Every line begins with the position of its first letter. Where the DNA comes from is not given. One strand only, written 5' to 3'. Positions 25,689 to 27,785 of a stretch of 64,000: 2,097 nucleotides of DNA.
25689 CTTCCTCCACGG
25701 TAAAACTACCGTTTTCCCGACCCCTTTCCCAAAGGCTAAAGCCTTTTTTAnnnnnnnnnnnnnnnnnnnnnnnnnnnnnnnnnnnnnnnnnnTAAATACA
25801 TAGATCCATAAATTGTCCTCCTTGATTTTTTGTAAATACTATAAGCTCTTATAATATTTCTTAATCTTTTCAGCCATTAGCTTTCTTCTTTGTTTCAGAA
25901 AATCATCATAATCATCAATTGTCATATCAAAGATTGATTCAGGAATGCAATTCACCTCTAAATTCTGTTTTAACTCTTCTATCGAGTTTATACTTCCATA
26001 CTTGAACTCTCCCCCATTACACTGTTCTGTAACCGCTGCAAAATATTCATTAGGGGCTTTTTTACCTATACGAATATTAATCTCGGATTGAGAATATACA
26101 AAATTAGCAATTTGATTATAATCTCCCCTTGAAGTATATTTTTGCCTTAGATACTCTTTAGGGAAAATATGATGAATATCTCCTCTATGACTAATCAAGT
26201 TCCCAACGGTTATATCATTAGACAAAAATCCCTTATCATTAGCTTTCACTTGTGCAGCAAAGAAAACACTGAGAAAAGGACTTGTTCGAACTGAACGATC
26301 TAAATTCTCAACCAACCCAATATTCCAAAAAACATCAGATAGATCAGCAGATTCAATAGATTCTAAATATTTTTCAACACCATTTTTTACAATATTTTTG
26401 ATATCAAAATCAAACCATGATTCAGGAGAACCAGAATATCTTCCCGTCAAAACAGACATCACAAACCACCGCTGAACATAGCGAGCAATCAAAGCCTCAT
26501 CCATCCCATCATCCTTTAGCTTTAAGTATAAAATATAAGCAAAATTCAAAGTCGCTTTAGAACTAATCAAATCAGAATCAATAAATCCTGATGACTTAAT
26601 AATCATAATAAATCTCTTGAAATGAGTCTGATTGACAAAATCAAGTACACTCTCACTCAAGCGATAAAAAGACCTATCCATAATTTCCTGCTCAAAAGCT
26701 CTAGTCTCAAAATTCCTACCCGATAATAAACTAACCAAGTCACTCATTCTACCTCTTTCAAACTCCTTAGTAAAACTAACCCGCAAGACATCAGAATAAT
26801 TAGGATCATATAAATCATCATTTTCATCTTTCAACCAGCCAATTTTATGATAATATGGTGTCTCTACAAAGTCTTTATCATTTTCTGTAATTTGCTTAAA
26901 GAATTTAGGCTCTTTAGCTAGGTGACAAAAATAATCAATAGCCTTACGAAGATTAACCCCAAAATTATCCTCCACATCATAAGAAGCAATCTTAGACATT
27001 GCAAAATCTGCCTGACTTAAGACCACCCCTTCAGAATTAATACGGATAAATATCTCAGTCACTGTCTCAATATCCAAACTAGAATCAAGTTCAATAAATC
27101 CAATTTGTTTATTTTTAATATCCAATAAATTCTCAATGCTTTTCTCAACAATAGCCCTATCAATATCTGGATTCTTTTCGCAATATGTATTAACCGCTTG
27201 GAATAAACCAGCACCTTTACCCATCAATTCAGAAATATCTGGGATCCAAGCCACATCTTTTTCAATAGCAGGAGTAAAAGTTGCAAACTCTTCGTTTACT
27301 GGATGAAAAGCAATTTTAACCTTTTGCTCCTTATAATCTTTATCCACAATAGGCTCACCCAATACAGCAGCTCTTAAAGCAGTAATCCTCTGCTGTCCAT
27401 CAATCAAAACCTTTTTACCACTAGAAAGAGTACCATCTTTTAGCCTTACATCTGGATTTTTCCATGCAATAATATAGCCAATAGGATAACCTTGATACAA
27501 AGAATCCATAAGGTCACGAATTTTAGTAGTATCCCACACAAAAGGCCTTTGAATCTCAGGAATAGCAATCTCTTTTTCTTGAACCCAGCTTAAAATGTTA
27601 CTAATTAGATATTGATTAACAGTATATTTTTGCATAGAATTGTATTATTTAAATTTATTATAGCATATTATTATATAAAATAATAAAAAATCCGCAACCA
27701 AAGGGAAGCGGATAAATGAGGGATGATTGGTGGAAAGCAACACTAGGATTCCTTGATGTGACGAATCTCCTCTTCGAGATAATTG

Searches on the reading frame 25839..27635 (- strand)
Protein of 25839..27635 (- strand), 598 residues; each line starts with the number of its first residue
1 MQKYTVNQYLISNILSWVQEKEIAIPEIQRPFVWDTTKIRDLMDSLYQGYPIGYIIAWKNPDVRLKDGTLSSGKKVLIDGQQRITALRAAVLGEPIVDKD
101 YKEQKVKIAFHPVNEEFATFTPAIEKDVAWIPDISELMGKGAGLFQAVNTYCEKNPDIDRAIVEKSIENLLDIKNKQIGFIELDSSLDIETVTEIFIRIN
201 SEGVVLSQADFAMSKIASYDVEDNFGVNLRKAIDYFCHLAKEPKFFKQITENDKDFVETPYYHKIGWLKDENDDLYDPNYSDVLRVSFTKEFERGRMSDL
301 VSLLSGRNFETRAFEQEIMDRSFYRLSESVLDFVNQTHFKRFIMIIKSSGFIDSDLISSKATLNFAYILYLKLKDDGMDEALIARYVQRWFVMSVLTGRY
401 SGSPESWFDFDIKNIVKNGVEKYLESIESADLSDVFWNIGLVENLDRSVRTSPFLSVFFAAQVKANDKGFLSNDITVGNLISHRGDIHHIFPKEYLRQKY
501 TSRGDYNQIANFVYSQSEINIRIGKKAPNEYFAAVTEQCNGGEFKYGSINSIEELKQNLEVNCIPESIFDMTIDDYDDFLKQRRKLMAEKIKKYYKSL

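Call 26: search_protein_families(library=pfam, proteins=[window:25839-27635:-], max_evalue=0.001)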
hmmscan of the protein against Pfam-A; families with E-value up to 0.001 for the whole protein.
window:25839-27635:- (598 aa): 1 family
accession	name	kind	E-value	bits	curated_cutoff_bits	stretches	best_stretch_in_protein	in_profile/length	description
PF03235.19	GmrSD_N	-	2.9e-32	112.8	33.2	1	18-215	5-197/199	GmrSD restriction endonuclease, N-terminal domain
